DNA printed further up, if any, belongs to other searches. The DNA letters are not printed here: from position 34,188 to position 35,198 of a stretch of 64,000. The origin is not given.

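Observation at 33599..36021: Translationally coupled operon of two catalytic-His-to-Gln sirtuin paralogues plus a PARG-type hydrolase: candidate reversible ADP-ribosylation system in a new context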

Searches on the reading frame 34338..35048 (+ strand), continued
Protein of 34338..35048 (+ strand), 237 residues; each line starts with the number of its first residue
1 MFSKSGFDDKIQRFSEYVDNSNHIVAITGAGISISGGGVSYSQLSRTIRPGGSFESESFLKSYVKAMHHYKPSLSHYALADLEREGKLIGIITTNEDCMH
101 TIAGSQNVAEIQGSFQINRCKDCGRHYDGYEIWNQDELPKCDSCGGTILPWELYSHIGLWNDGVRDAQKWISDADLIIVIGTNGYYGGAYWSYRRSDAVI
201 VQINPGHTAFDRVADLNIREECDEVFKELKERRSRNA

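Call 64: fold_search(model_id=the predicted structure, library=pdb)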
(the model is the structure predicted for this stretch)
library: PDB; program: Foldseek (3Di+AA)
matches with E <= 10: 1384; with E <= 0.001: 302
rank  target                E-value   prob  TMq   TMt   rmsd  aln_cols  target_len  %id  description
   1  4bv2_A                3.3e-18  1.00  0.69  0.69   5.0       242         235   28  CRYSTAL STRUCTURE OF SIR2 IN COMPLEX WITH THE INHIBITOR EX-527, 2'-O-ACETYL-ADP-RIBOSE AND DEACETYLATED P53-PEPTIDE (released 2013-07-17)
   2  2h4j_A                5.2e-18  1.00  0.71  0.71   4.9       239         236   29  Sir2-deacetylated peptide (from enzymatic turnover in crystal) (released 2006-09-05)
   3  2h4h_A                6.3e-18  1.00  0.71  0.71   4.9       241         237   28  Sir2 H116Y mutant-p53 peptide-NAD (released 2006-09-05)
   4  1ici_B                9.2e-18  1.00  0.74  0.72   4.4       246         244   28  CRYSTAL STRUCTURE OF A SIR2 HOMOLOG-NAD COMPLEX (released 2001-05-02)
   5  2h4f_A                1.0e-17  1.00  0.70  0.69   5.4       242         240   28  Sir2-p53 peptide-NAD+ (released 2006-09-05)
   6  1s7g_A                1.0e-17  1.00  0.72  0.68   5.6       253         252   28  Structural Basis for the Mechanism and Regulation of Sir2 Enzymes (released 2004-03-23)
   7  3pdh_A                1.2e-17  1.00  0.71  0.71   4.9       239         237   30  Structure of Sir2Tm bound to a propionylated peptide (released 2011-01-19)
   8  3d81_A                2.1e-17  1.00  0.71  0.72   4.6       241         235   28  Sir2-S-alkylamidate complex crystal structure (released 2008-09-30)
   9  3d4b_A                2.2e-17  1.00  0.71  0.72   4.7       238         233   28  Crystal structure of Sir2Tm in complex with Acetyl p53 peptide and DADMe-NAD+ (released 2008-09-30)
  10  2h2i                  2.9e-17  1.00  0.72  0.70   4.4       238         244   28  The Structural basis of Sirtuin Substrate Affinity (released 2006-12-05)
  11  2h2g_A                3.5e-17  1.00  0.70  0.71   5.0       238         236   30  The Structural Basis of Sirtuin substrate affinity (released 2006-11-28)
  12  2h2f_A                3.5e-17  1.00  0.70  0.71   4.7       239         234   28  The Structural basis for Sirtuin Substrate affinity (released 2006-12-05)
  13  1s7g_E                4.8e-17  1.00  0.74  0.71   5.3       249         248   28  Structural Basis for the Mechanism and Regulation of Sir2 Enzymes (released 2004-03-23)
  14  4bv2_B                5.4e-17  1.00  0.71  0.73   4.5       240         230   28  CRYSTAL STRUCTURE OF SIR2 IN COMPLEX WITH THE INHIBITOR EX-527, 2'-O-ACETYL-ADP-RIBOSE AND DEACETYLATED P53-PEPTIDE (released 2013-07-17)
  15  3jr3_A                7.0e-17  1.00  0.66  0.66   5.6       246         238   28  Sir2 bound to acetylated peptide (released 2009-09-29)
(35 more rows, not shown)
